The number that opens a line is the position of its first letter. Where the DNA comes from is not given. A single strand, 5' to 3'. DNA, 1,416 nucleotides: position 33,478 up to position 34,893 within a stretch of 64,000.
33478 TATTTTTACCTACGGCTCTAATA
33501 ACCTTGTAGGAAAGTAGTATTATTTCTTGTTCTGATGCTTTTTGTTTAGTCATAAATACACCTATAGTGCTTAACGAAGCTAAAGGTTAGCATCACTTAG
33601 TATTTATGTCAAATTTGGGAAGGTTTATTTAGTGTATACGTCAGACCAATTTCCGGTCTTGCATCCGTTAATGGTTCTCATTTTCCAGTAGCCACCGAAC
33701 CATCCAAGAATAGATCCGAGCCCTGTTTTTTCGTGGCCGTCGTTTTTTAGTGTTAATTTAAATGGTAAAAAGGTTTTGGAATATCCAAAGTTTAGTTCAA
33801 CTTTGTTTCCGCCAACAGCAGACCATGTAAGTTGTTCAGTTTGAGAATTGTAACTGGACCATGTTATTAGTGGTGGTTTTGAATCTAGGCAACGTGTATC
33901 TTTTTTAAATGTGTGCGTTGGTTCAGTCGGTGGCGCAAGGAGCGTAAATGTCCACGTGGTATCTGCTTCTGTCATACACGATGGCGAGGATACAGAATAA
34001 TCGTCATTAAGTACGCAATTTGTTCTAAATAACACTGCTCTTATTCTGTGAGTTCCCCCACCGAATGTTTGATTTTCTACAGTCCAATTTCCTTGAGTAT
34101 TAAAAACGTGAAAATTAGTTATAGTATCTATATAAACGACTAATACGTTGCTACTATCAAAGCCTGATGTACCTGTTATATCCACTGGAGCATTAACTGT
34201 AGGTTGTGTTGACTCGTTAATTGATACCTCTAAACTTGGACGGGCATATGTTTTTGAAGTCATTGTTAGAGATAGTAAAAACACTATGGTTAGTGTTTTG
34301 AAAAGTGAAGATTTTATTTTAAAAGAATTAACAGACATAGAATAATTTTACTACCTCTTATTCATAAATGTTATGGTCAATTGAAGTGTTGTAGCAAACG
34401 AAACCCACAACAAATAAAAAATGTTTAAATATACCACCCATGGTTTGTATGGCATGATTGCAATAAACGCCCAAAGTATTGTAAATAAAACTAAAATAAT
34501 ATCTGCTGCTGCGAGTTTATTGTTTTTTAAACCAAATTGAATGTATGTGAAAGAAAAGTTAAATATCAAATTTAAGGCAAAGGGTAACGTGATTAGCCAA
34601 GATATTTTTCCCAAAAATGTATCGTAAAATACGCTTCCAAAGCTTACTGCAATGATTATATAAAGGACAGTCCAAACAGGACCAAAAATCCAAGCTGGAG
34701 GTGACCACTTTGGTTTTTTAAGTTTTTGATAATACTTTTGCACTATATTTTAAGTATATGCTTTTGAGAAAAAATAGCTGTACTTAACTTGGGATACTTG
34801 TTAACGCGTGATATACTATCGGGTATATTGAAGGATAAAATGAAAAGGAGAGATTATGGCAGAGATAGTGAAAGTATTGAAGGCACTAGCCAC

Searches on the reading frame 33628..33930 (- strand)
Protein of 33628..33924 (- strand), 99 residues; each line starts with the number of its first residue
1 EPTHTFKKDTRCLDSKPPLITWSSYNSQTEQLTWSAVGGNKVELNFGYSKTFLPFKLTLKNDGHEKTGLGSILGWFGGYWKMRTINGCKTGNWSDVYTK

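Call 11: find_homologous_proteins(query=A1, max_evalue=0.001)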
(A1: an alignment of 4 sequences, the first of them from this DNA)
Query A1 (4 sequences) (101 aa, profile of the alignment): 6 proteins with E <= 0.001 among 81 candidates.
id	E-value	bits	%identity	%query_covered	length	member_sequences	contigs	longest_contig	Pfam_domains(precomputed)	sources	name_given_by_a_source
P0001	3.3e-31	125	30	94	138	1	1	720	-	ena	-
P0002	1.4e-28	117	55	99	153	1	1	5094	-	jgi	-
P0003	1.9e-25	107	25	89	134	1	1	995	-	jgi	jgi:hypothetical protein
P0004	3.6e-18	83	29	64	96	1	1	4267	-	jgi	jgi:hypothetical protein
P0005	4.2e-17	80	27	60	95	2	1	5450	-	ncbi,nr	ncbi:MAG: hypothetical protein CO141_03245 [Candidatus Moranbacteria bacterium CG_4_9_14_3_um_filter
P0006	4.5e-15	73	30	88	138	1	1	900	-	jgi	-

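Call 18: find_encoding_contigs(protein=P0005, flank=6000)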
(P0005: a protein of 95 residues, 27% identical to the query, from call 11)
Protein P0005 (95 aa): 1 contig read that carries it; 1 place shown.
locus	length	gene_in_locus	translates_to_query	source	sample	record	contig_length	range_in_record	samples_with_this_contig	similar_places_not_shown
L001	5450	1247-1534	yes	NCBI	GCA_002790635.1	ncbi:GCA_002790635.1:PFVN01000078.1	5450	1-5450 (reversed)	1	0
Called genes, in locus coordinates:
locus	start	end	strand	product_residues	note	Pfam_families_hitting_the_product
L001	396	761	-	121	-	PF02482:Ribosomal_S30AE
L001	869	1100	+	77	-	-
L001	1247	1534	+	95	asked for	-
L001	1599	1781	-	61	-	PF08984:DUF1858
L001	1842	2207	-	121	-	PF01592:NifU_N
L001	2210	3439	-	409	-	PF00266:Aminotran_5, PF00155:Aminotran_1_2, PF01212:Beta_elim_lyase (weak), PF01041:DegT_DnrJ_EryC1 (weak), PF01053:Cys_Met_Meta_PP (weak)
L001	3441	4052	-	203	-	PF01458:SUFBD_core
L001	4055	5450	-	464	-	PF14890:Intein_splicing, PF05204:Hom_end (faint), PF14528:LAGLIDADG_3, PF01458:SUFBD_core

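Call 19: find_encoding_contigs(protein=P0002, flank=6000)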
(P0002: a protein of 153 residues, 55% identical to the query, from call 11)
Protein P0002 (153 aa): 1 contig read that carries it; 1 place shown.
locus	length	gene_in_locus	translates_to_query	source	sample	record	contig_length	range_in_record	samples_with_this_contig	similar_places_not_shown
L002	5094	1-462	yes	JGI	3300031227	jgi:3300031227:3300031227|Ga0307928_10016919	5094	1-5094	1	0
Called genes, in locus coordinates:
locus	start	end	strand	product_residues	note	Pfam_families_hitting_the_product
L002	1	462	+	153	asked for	?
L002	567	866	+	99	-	PF18903:DUF5659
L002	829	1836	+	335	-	PF00154:RecA_N, PF08423:Rad51 (weak), PF06745:ATPase (faint)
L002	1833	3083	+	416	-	PF01555:N6_N4_Mtase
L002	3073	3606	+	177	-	-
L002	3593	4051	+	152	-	PF00436:SSB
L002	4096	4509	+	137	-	-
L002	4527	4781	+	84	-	-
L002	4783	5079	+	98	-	-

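Call 21: search_protein_representatives(alignment_id=A1)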
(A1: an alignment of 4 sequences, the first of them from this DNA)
Query: 4 sequences, 103 profile positions. Proteins with E-value up to 0.001 (for the whole library): 144; up to 1e-10: 98; up to 1e-30: 5. The best 144 are listed.
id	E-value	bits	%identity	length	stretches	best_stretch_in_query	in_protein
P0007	6.0e-49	180.5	-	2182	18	29-102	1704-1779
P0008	1.3e-46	173.0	-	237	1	6-103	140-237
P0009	4.4e-46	171.3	-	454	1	1-102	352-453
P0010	6.9e-39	148.2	-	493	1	3-102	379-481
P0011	3.4e-32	126.7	-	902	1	6-102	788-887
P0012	2.3e-30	120.8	-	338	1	4-102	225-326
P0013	3.0e-29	117.2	-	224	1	5-102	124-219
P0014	3.3e-29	117.1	-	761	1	6-101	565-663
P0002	4.4e-29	116.7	-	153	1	7-102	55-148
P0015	6.7e-29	116.1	-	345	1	7-102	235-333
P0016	1.0e-28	115.5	-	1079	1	6-100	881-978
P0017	4.8e-28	113.3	-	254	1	4-102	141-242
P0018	8.0e-28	112.6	-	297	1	5-102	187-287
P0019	1.0e-27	112.3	-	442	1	5-101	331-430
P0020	1.1e-27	112.2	-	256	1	4-102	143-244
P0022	2.9e-27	110.8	-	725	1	6-101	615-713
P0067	6.7e-19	84.0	-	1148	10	27-101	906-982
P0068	9.3e-19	83.5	-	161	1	4-99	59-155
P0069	2.4e-18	82.2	-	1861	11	24-73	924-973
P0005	1.3e-17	79.8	-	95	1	24-95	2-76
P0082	7.6e-15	70.9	-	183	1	6-97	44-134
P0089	1.7e-13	66.6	-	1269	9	31-101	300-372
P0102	1.4e-10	57.2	-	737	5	21-99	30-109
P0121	1.4e-05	41.1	-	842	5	19-100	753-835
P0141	4.1e-04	36.5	-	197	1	12-101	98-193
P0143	6.5e-04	35.8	-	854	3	34-92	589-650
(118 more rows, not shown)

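Call 36: search_protein_families(library=pfam, alignment_id=A3, max_evalue=0.001)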
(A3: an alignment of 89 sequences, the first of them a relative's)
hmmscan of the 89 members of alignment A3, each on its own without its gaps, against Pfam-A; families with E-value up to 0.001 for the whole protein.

A. member 1, P0011 (902 aa): 0 families

B. families by the number of members that match (of 89 scanned): 44 families (the first 25 are shown)
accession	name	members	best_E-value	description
PF01839.29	FG-GAP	6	4.2e-47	FG-GAP repeat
PF07581.17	Glug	6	4.2e-38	The GLUG motif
PF01436.27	NHL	5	1e-15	NHL repeat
PF13517.12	FG-GAP_3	4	6.6e-11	FG-GAP-like repeat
PF16656.11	Pur_ac_phosph_N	4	3.3e-07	Purple acid Phosphatase, N-terminal domain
PF00082.27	Peptidase_S8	3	2.3e-47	Subtilase family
PF06739.17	SBBP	3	7.1e-09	Beta-propeller repeat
PF14312.12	FG-GAP_2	3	1.7e-05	FG-GAP repeat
PF11999.13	Ice_binding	2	3.4e-55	Ice-binding-like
PF24681.1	Kelch_KLHDC2_KLHL20_DRC7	2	2.2e-19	KLHDC2/KLHL20/DRC7 Kelch-repeats domain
PF25210.1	Kelch_FKB95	2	1.3e-17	FKB95, Kelch-repeats domain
PF22148.1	Fervidolysin_NPro-like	2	7.1e-17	Fervidolysin N-terminal prodomain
PF01344.31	Kelch_1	2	8.3e-17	Kelch motif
PF24981.1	Beta-prop_ATRN-LZTR1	2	8.7e-16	Attractin/LZTR1 beta-propeller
PF24996.1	NANM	2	2e-10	N-acetylneuraminate epimerase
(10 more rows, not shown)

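Call 38: search_protein_families(library=pfam, proteins=[window:33628-33924:-, P0007, P0067, P0069, P0089, P0102, P0121, P0143], max_evalue=10)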
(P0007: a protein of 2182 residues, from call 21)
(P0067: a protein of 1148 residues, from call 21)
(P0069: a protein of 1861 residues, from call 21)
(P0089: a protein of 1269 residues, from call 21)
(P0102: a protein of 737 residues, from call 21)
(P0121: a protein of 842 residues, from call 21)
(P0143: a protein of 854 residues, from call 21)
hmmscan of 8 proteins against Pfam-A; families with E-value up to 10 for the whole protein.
seq(99 aa): 0 families

P0007 (2182 aa): 11 families
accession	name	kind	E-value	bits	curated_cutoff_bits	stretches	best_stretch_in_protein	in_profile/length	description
PF25788.1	Ig_Rha78A_N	-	1.6e-125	411.2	27.4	19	460-537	17-100/105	Rha78A-like, N-terminal immunoglobulin domain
PF06399.18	GFRP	-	2.2e-15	56.6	25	4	301-340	40-79/83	GTP cyclohydrolase I feedback regulatory protein (GFRP)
PF05345.18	He_PIG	-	9.4e-13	48.9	24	3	2111-2165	31-84/96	Putative Ig domain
PF18957.6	RibLong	-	1.4e-10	42.3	27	3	2092-2155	7-70/93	Long Rib domain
PF00041.27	fn3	-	2.6e-09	37.6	25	9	464-534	17-81/84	Fibronectin type III domain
PF24489.1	Ig_J_second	-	4.9e-09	36.6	27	1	501-527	57-84/105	Tip attachment protein J second Ig-like domain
PF11228.13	DUF3027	-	0.00014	22.3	25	0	1491-1511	157-177/193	Protein of unknown function (DUF3027)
PF10771.15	DUF2582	-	0.0036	17.8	24.2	0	1493-1523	15-45/65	Winged helix-turn-helix domain (DUF2582)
PF16656.11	Pur_ac_phosph_N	-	0.013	16.5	30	3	460-537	12-92/93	Purple acid Phosphatase, N-terminal domain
PF19948.4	DUF6410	-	0.06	13.6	25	0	1938-1971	7-40/189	Family of unknown function (DUF6410)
PF21898.1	Sarcolamban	-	0.27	11.5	27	1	1298-1309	2-13/28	Sarcolamban protein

P0067 (1148 aa): 11 families
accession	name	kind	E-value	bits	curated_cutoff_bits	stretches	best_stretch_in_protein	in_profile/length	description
PF25788.1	Ig_Rha78A_N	-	2.9e-76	252.9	27.4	10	426-506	14-100/105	Rha78A-like, N-terminal immunoglobulin domain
PF21910.2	GH85_C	-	1.3e-15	58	27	4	241-318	20-94/95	GH85 endohexosaminidases, C-terminal domain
PF21200.3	Glyco_hydro_39_C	-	1.8e-12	47.9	27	1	60-117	30-83/89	Alpha-L-iduronidase C-terminal domain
PF07603.17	Lcl_C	-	4.9e-10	40.1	34.9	1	1062-1146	26-117/117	Lcl C-terminal domain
PF18324.6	Isocitrate_DH_C_bact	-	8.6e-09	35.9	25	0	459-495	32-68/110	Bacterial isocitrate dehydrogenase, C-terminal domain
PF14292.12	SusE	-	4.6e-05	24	25.2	4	142-189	33-82/106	SusE outer membrane protein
PF25590.1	DUF7936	-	9.7e-05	23.5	27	0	770-793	24-46/103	Domain of unknown function (DUF7936)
PF11141.13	DUF2914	-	0.00036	20.6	23.6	0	477-495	35-53/62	Protein of unknown function (DUF2914)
PF13728.12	TraF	-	0.0012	19.1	23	0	288-304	155-171/224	F plasmid transfer operon protein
PF18339.7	Tudor_1_RapA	-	0.0014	19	26.3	0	257-274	8-25/51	RapA N-terminal Tudor like domain 1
PF17892.7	Cadherin_5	-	0.17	12.2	26.5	4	731-794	37-96/98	Cadherin-like domain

P0069 (1861 aa): 13 families
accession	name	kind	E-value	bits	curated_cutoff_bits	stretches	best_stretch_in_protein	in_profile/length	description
PF21602.3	GldM_3rd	-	1.5e-10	41.6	25.2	0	966-1003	42-79/82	GldM third domain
PF20115.4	DUF6505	-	3.6e-08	33.5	23.9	0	978-1012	9-43/159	Family of unknown function (DUF6505)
PF14741.12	GH114_assoc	-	1.7e-07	31.9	22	0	884-947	10-75/126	N-terminal glycosyl-hydrolase-114-associated domain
PF19860.4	DUF6334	-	1.4e-06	28.3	25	0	459-477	75-93/125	Family of unknown function (DUF6334)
PF21832.1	DUF6892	-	2.1e-06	28.5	24.6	0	315-344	71-100/136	Family of unknown function (DUF6892)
PF12092.13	DUF3568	-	1.1e-05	25.9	23.2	0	21-52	64-95/124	Protein of unknown function (DUF3568)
PF09070.16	PFU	-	0.00035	21.2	26.2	0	966-1001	2-37/113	PFU (PLAA family ubiquitin binding)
PF20297.4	MSSS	-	0.0052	16.9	26.8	0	597-615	16-34/42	MutS2 and Smr-associated SH3 domain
PF16397.10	DUF5006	-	0.0061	16.2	34.1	0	1615-1701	172-255/263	Domain of unknown function (DUF5006)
PF18701.6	DUF5641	-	0.0084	16.8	23.1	0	1642-1678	40-76/94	Family of unknown function (DUF5641)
PF21430.3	DTP-pb9_B-dom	-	0.094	13.2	27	0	1629-1670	6-47/85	Distal tail protein pb9, B domain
PF03744.18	BioW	-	0.37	10.7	25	0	432-459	190-217/239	6-carboxyhexanoate--CoA ligase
PF04715.19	Anth_synt_I_N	-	6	7.6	23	0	426-445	88-108/140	Anthranilate synthase component I, N terminal region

P0089 (1269 aa): 9 families
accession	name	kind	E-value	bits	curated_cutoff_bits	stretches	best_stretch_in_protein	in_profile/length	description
PF25788.1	Ig_Rha78A_N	-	1.5e-71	237.8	27.4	11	202-283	14-102/105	Rha78A-like, N-terminal immunoglobulin domain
PF03781.23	FGE-sulfatase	-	8.5e-54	183.3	23.3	1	1036-1266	3-255/255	Sulfatase-modifying factor enzyme 1-like domain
PF21910.2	GH85_C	-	4.5e-10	40.3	27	1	115-190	20-94/95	GH85 endohexosaminidases, C-terminal domain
PF00041.27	fn3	-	2.5e-08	34.4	25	6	108-184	10-82/84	Fibronectin type III domain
PF16794.11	fn3_4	-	7.5e-05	23.1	27.1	0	630-653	79-102/103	Fibronectin-III type domain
PF10948.13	DUF2635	-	0.013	15.6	26.6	0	717-737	19-39/46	Protein of unknown function (DUF2635)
PF17571.7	DUF5477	-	0.024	15.3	25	0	288-317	42-71/77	Family of unknown function (DUF5477)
PF16383.10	DUF4992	-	0.19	11.8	29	1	662-712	52-99/183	Domain of unknown function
PF15302.11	P33MONOX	-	1.2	9.4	27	0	710-731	109-130/291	P33 mono-oxygenase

P0102 (737 aa): 23 families
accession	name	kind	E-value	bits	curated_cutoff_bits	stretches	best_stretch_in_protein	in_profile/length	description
PF00041.27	fn3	-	2.5e-70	233.1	25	6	239-319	3-81/84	Fibronectin type III domain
PF16383.10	DUF4992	-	2.4e-18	67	29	6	350-413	61-127/183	Domain of unknown function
PF16656.11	Pur_ac_phosph_N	-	5e-18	65.9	30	5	39-114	11-92/93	Purple acid Phosphatase, N-terminal domain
PF21910.2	GH85_C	-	2.6e-15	57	27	4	352-384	16-48/95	GH85 endohexosaminidases, C-terminal domain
PF25059.1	FN3_DSCAM-DSCAML_C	-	3.6e-15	56.5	39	4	264-316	22-74/89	DSCAM/DSCAML C-terminal Fn3-like domain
PF18962.6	Por_Secre_tail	-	3.6e-10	40.4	27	1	661-735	1-75/75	Secretion system C-terminal sorting domain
PF16893.11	fn3_2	-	6.3e-10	39.5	27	1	175-208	46-79/89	Fibronectin type III domain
PF17425.8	Arylsulfotran_N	-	3.2e-06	27.6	24.2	1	571-610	27-70/88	Arylsulfotransferase Ig-like domain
PF09294.16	Interfer-bind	-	4.8e-05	24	21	1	251-308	30-85/104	Interferon-alpha/beta receptor, fibronectin type III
PF07495.19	Y_Y_Y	-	5.9e-05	23.3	26.6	0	283-307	24-47/65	Y_Y_Y domain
PF24942.1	Fn3_Dep-1_1st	-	0.00037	20.9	26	0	585-609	51-75/96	Dep-1 first Fn3-like domain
PF06051.17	DUF928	-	0.00047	20.4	26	0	186-211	79-104/184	Domain of Unknown Function (DUF928)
PF25077.1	DUF7800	-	0.0011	19.5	27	0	352-408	15-70/89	Domain of unknown function (DUF7800)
PF01108.23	Tissue_fac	-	0.0013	18.9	27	0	254-314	39-106/107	Tissue factor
PF00778.23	DIX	-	0.0087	16.3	22.2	1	272-308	10-49/77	DIX domain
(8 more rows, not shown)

P0121 (842 aa): 16 families
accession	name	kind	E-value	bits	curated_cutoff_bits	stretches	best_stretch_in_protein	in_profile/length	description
PF00041.27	fn3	-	6.3e-42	142.1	25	5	753-837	1-82/84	Fibronectin type III domain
PF13688.12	Reprolysin_5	-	4.5e-16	60.1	27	1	140-330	4-196/196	Metallo-peptidase family M12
PF13582.12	Reprolysin_3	-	5.5e-12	46.7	22.4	1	164-284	4-123/123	Metallo-peptidase family M12B Reprolysin-like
PF21200.3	Glyco_hydro_39_C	-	1.2e-11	45.2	27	3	758-827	3-75/89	Alpha-L-iduronidase C-terminal domain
PF13583.11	Reprolysin_4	-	3.3e-11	43.7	22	1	140-345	4-201/203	Metallo-peptidase family M12B Reprolysin-like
PF22633.2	F5_F8_type_C_2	-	1.5e-07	32.3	27.8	3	388-425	30-69/91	NedA-like, galactose-binding domain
PF25788.1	Ig_Rha78A_N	-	5.4e-07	30.3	27.4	1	783-840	39-101/105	Rha78A-like, N-terminal immunoglobulin domain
PF00754.31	F5_F8_type_C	-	6.9e-06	26.6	28.2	3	388-423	45-82/127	F5/8 type C domain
PF16655.11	PhoD_N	-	1.7e-05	25.7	30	1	804-828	59-80/90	PhoD-like phosphatase, N-terminal domain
PF24489.1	Ig_J_second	-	4.9e-05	23.7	27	2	802-832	53-86/105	Tip attachment protein J second Ig-like domain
PF16656.11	Pur_ac_phosph_N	-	0.00095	20.1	30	2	665-733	6-83/93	Purple acid Phosphatase, N-terminal domain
PF25059.1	FN3_DSCAM-DSCAML_C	-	0.0033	18.2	39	0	770-831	10-72/89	DSCAM/DSCAML C-terminal Fn3-like domain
PF10462.15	Peptidase_M66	-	0.0043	16.5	20.6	1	271-300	196-226/306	Peptidase M66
PF13574.12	Reprolysin_2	-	0.0091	16.3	27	1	271-317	129-173/195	Metallo-peptidase family M12B Reprolysin-like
PF17882.6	SBD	-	0.17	12.7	20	1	767-807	34-64/76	OAA-family lectin sugar binding domain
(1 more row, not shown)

P0143 (854 aa): 7 families
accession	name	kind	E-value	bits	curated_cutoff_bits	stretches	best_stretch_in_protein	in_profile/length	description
PF10342.15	Kre9_KNH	-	1.2e-43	148.2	24.6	7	576-657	1-90/94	Kre9/KNH-like N-terminal Ig-like domain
PF17957.7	Big_7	-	0.0024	18.9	24.1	3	572-644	3-70/70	Bacterial Ig domain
PF23192.1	NOMO_12th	-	0.004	18.3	27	0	410-474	19-84/98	NOMO C-terminal transthyretin-like domain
PF08402.16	TOBE_2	-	0.0059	17.1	21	0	762-788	44-73/76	TOBE domain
PF07405.16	DUF1506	-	0.049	14.3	25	0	352-386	24-58/127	Protein of unknown function (DUF1506)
PF00041.27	fn3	-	0.11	13.2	25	1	808-843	11-44/84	Fibronectin type III domain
PF02014.22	Reeler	-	0.18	12.8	21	0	19-56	74-111/131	Reeler domain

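Call 49: search_protein_families(library=ncbifam, proteins=[P0014, P0082, P0011, P0022], max_evalue=1)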
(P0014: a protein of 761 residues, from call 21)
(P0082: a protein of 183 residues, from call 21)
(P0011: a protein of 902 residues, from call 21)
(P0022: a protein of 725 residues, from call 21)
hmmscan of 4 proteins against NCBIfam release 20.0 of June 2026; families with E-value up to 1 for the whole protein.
P0014 (761 aa): 0 families

P0082 (183 aa): 0 families

P0011 (902 aa): 1 family
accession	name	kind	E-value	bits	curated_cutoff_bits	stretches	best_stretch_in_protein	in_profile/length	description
TIGR03803.2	Gloeo_Verruco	domain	1.6e-61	203.8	44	7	534-582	1-49/50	choice-of-anchor tandem repeat GloVer-containing protein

P0022 (725 aa): 0 families

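Call 72: find_encoding_contigs(protein=P0141, flank=10000, max_places=2)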
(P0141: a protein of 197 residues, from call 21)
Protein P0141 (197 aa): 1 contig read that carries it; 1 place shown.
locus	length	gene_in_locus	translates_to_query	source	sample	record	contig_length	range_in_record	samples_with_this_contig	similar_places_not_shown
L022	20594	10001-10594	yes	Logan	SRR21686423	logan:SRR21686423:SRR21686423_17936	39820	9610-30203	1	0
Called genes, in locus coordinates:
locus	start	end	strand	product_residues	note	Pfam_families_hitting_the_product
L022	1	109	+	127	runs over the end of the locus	PF12691:Phage_tail_terminator_6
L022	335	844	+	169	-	-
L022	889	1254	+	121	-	-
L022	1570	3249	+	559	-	PF20155:TMP_3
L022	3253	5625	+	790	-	PF10102:DUF2341, PF24032:YQBQ (faint)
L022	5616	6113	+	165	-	-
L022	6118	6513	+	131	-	-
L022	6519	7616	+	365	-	-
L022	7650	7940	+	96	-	-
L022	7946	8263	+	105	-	-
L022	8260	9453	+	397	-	PF01510:Amidase_2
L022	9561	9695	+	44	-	-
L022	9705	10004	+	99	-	-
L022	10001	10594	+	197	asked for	-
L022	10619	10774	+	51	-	-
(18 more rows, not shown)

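Call 73: find_encoding_contigs(protein=P0068, flank=10000, max_places=2)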
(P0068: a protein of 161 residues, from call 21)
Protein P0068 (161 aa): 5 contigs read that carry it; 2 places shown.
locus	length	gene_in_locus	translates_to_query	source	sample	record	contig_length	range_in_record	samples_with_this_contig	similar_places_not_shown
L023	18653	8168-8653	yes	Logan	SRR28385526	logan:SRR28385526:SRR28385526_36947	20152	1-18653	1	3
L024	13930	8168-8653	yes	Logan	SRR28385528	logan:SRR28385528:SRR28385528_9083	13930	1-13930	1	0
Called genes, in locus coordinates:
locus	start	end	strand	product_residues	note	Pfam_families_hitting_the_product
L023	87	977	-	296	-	PF00483:NTP_transferase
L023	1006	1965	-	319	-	PF01625:PMSR, PF01641:SelR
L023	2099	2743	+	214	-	PF03729:DUF308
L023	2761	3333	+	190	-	PF03729:DUF308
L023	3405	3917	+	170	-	-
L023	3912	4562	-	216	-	PF13374:TPR_10 (faint), PF00515:TPR_1 (faint), PF07719:TPR_2 (faint), PF14559:TPR_19 (faint), PF17874:TPR_MalT, PF13424:TPR_12 (weak)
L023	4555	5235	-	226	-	PF00515:TPR_1 (faint), PF07719:TPR_2 (faint), PF13176:TPR_7 (faint), PF13181:TPR_8 (faint), PF13374:TPR_10 (faint), PF13424:TPR_12 (weak)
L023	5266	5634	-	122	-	PF00072:Response_reg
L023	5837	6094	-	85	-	PF22976:RRM_10 (weak), PF28442:DUF8400 (weak), PF00076:RRM_1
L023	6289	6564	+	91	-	-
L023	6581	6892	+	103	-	PF12732:YtxH (weak)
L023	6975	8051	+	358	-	PF02129:Peptidase_S15, PF00561:Abhydrolase_1, PF12146:Hydrolase_4, PF00326:Peptidase_S9, PF02230:Abhydrolase_2 (faint), PF01738:DLH (faint), PF08840:BAAT_C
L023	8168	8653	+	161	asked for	-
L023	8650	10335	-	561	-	PF06418:CTP_synth_N, PF00117:GATase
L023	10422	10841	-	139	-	PF00293:NUDIX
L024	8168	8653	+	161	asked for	-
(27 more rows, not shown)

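Call 74: find_related_loci(query=A5, collection=viral_contigs, flank=8000)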
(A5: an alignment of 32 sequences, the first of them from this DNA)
Query A5 (99 aa) in viral_contigs; peptide patterns used: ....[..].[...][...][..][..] (x = any residue, [..] = any of these).
5 stretches matched a pattern; 3 encode a relative of the query (tblastn E <= 1e-3); 3 distinct loci.
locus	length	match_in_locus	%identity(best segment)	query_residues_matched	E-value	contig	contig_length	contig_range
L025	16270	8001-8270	51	6-95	3e-30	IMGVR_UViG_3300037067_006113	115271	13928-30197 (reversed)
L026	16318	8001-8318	41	2-96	1e-22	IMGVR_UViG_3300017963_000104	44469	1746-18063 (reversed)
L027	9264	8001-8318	41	2-96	1e-22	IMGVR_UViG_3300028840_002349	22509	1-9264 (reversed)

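Call 77: predict_structure(alignment_id=A5)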
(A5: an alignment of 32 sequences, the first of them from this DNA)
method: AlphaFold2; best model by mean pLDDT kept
length: 99 residues; sequences in the alignment: 32
mean_pLDDT: 94.0   pTM: 0.79
mean pLDDT of the five models: 94.0, 93.4, 92.5, 92.4, 92.3
residues with pLDDT >= 90: 83; 70-90: 14; 50-70: 2; < 50: 0
segments of 3 or more residues with pLDDT < 50: none
pLDDT, mean of each block of 10 residues (from residue 1): 78 94 96 95 97 97 95 93 97 97
secondary structure, 60 per line:
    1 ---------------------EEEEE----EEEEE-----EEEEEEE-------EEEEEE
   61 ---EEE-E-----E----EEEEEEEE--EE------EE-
elements in order: E22-26 E31-35 E41-47 E55-60 E64-66 E79-86

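Call 96: search_solved_structures(query=L026:13080-16253:-, max_evalue=0.001)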
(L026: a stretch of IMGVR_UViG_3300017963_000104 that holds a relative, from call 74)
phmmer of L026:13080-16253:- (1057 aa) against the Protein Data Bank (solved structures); distinct sequences matched with E-value up to 0.001: 0.

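Call 97: search_solved_structures(query=L025:6-1670:+, max_evalue=0.001)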
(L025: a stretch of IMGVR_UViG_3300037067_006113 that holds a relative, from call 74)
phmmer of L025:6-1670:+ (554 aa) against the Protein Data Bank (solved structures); distinct sequences matched with E-value up to 0.001: 0.

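Call 98: search_solved_structures(query=L026:2871-4190:-, max_evalue=0.001)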
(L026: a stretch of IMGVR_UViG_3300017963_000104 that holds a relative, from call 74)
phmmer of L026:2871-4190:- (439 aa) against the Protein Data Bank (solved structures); distinct sequences matched with E-value up to 0.001: 7.
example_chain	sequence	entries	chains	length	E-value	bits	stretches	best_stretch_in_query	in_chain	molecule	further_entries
4zni_A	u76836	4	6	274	3.4e-15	58.9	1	102-221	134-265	Phage terminase large subunit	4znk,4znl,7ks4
4znj_A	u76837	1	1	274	2.4e-14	56.1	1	102-221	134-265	Phage terminase large subunit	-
5oe8_A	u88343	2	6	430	2.1e-12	49.7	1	103-414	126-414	Large subunit terminase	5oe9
5oea_A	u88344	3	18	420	2.3e-12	49.6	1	104-414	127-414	Large subunit terminase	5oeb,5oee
3ezk_A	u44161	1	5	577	1e-06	31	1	91-176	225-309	DNA packaging protein Gp17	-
2o0h_A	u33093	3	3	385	5.2e-06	28.6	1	91-176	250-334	DNA packaging protein Gp17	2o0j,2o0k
3cpe_A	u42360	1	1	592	9.8e-06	27.7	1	91-176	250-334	DNA packaging protein Gp17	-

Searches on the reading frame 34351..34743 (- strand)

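Call 15: search_protein_families(library=pfam, proteins=[window:34351-34743:-], max_evalue=0.001)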
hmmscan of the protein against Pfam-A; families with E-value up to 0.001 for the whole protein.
window:34351-34743:- (130 aa): 1 family
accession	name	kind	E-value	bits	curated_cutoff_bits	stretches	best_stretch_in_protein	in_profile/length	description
PF03073.20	TspO_MBR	-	4.8e-27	94.9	24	1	1-124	20-143/145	TspO/MBR family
